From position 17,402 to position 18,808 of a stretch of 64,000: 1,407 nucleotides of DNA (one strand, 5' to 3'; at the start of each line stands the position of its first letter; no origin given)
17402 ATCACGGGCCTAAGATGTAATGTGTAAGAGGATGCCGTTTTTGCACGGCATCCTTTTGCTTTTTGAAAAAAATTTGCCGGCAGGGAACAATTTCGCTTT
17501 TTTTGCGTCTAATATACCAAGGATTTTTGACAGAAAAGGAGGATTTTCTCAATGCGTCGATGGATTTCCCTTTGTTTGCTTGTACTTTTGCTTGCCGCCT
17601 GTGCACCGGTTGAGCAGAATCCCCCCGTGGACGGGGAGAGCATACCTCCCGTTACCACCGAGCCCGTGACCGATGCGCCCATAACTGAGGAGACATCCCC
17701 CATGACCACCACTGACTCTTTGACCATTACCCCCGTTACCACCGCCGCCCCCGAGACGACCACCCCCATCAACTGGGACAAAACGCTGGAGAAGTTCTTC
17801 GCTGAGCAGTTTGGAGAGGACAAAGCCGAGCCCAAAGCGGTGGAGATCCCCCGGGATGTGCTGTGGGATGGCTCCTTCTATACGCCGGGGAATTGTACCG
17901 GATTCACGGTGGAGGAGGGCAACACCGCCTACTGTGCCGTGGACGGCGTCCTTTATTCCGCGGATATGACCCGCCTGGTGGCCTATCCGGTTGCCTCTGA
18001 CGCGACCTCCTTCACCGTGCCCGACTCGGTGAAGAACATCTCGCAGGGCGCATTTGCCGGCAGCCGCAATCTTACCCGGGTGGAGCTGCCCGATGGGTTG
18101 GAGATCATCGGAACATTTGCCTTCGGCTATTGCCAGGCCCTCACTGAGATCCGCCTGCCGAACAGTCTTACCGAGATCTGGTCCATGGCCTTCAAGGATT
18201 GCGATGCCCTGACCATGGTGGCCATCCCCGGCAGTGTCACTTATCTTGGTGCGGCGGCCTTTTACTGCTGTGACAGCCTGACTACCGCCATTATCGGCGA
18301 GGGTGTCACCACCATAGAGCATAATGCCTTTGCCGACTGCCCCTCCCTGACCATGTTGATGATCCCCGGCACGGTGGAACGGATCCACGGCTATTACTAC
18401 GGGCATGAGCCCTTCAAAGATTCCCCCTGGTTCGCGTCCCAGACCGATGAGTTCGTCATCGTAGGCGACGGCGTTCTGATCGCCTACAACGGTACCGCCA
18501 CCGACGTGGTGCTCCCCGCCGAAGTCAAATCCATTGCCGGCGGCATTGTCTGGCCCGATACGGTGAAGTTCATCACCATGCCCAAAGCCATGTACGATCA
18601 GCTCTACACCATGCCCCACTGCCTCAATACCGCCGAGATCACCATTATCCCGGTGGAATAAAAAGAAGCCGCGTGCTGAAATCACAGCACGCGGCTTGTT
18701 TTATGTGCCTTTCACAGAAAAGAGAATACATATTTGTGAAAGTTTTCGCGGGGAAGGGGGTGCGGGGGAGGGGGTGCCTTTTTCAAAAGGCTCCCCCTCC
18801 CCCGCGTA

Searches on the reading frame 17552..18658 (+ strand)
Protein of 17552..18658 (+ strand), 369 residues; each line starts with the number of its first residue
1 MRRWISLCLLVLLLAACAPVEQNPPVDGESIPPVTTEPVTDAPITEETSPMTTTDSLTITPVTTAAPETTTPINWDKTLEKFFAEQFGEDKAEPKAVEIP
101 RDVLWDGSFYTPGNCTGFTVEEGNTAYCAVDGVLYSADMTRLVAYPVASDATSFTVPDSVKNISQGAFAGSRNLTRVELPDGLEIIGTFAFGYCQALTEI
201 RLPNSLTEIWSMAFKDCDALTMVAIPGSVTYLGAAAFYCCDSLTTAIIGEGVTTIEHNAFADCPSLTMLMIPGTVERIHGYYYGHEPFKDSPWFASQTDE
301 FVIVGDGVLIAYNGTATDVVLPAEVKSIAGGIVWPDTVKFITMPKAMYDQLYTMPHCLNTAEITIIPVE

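Call 46: search_protein_families(library=pfam, proteins=[window:17552-18658:+], max_evalue=0.0001)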
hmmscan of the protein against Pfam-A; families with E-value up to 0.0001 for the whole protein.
window:17552-18658:+ (369 aa): 1 family
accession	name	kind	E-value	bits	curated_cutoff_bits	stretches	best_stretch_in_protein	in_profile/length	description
PF13306.12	LRR_5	-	8.2e-32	110.2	27.7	1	161-283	1-120/127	BspA type Leucine rich repeat region (6 copies)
